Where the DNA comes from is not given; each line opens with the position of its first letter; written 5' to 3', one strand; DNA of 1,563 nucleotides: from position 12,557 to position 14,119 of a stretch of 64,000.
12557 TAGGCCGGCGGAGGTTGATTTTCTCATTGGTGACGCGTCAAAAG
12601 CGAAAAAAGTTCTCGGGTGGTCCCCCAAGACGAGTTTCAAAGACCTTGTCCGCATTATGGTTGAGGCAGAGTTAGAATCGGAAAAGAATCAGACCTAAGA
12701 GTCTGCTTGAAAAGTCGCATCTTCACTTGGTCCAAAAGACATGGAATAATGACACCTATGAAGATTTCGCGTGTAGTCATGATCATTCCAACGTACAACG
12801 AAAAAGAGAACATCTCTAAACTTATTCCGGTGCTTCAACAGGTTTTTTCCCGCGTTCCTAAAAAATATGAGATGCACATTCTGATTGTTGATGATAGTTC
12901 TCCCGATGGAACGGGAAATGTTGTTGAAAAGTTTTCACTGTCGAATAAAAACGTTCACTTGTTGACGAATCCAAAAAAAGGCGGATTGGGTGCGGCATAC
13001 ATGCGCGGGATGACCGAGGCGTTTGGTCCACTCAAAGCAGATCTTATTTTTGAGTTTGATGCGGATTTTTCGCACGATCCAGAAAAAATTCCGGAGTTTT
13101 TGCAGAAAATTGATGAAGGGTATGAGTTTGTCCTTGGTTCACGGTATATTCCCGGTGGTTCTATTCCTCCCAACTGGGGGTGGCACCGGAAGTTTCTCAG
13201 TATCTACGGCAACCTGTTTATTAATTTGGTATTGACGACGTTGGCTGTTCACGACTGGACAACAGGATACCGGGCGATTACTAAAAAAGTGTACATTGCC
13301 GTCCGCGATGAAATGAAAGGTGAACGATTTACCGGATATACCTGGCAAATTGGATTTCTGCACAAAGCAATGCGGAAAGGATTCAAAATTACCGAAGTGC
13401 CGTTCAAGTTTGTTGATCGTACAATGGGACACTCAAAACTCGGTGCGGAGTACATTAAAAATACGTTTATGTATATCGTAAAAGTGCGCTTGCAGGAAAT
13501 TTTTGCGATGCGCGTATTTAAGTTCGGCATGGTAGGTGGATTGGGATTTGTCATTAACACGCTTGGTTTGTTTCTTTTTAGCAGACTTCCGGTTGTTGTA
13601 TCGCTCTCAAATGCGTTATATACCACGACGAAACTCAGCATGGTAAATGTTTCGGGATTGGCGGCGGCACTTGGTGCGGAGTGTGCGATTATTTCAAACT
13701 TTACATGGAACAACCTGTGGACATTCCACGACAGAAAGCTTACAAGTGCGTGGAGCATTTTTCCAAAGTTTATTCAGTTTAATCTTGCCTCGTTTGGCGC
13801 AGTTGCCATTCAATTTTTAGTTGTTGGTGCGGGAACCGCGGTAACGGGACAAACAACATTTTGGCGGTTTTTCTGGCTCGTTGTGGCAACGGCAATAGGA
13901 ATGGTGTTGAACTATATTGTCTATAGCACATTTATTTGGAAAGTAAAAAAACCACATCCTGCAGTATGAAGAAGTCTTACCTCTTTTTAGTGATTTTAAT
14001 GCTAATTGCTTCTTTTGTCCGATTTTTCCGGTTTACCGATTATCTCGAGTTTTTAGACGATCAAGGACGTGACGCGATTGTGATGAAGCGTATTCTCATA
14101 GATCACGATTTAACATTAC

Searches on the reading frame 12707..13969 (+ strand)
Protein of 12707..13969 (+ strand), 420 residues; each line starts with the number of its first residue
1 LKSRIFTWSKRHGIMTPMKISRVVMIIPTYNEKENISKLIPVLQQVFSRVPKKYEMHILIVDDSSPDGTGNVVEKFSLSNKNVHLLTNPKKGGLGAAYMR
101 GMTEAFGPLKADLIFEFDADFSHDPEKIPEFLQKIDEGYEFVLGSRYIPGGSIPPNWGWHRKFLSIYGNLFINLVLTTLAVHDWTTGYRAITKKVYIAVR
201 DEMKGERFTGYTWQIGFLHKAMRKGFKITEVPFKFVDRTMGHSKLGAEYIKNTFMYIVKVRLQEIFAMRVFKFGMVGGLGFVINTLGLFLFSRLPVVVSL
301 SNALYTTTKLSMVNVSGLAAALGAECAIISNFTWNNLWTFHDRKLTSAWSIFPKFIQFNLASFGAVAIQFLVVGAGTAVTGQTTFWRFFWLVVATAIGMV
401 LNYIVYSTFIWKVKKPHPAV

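Call 6: search_protein_families(library=pfam, proteins=[window:12707-13969:+], max_evalue=0.01)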
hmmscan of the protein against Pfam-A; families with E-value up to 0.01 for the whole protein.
window:12707-13969:+ (420 aa): 3 families
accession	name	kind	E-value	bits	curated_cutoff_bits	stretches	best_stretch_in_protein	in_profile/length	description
PF00535.33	Glycos_transf_2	-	1.3e-26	94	23.3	1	26-191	3-159/168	Glycosyl transferase family 2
PF04138.20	GtrA_DPMS_TM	-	1e-11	45.5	26.1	1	272-411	1-117/117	GtrA/DPMS, transmembrane domain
PF10111.15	Glyco_tranf_2_2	-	0.00021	21.3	27.3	1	25-128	2-99/276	Glycosyltransferase like family 2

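Call 36: search_protein_families(library=ncbifam, proteins=[window:12707-13969:+], max_evalue=0.00001)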
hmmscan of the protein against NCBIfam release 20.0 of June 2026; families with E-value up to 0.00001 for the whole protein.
window:12707-13969:+ (420 aa): 12 families
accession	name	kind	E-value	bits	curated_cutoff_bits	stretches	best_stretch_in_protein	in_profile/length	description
NF007986.1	PRK10714.1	equivalog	7.3e-17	61.3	529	1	18-298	3-255/316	undecaprenyl-phosphate 4-deoxy-4-formamido-L-arabinose transferase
NF047588.1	GlcsyltransPgfSStrep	equivalog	5.8e-16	58.6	500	1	23-251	3-211/308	glycosyltransferase PgfS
TIGR04182.1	glyco_TIGR04182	equivalog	1.8e-14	53.8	325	1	23-282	2-236/293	S-layer glycoprotein N-glycosyltransferase AglJ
NF041391.1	DPhHxTase_Halo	equivalog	6.8e-12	44.8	375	1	29-245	3-192/213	dolichyl-phosphate hexose transferase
NF058614.1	PPMAGASynPpgS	equivalog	8.4e-10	38.4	370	1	23-236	2-197/226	polyprenyl-phospho-N-acetylgalactosaminyl synthase PpgS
TIGR03469.1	HpnB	hypoth_equivalog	1.2e-08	34.5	379.25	1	18-137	41-162/386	hopene-associated glycosyltransferase HpnB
NF050050.1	ProtGlycPglI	equivalog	2.1e-07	30.6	500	1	23-146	4-119/306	GalNAc(5)-diNAcBac-PP-undecaprenol beta-1,3-glucosyltransferase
NF041875.1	EPS_EpsD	equivalog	3.1e-07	30.1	370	1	25-161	3-133/325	exopolysaccharide biosynthesis glycosyltransferase EpsD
TIGR03937.1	PgaC_IcaA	equivalog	4.5e-07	29.2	422.3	1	16-121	40-136/407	poly-beta-1,6-N-acetyl-D-glucosamine synthase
NF047683.1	TeichurnBiosyTuaG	equivalog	6e-07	29.4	400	1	22-133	7-109/252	teichuronic acid biosynthesis protein TuaG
NF045692.1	OglycostaseCruG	equivalog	1e-06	28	600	1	15-142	35-160/386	2'-O-glycosyltransferase CruG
NF038302.1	EPS_HpsE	equivalog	1.2e-06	27.7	300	1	25-107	5-87/307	hormogonium polysaccharide biosynthesis glycosyltransferase HpsE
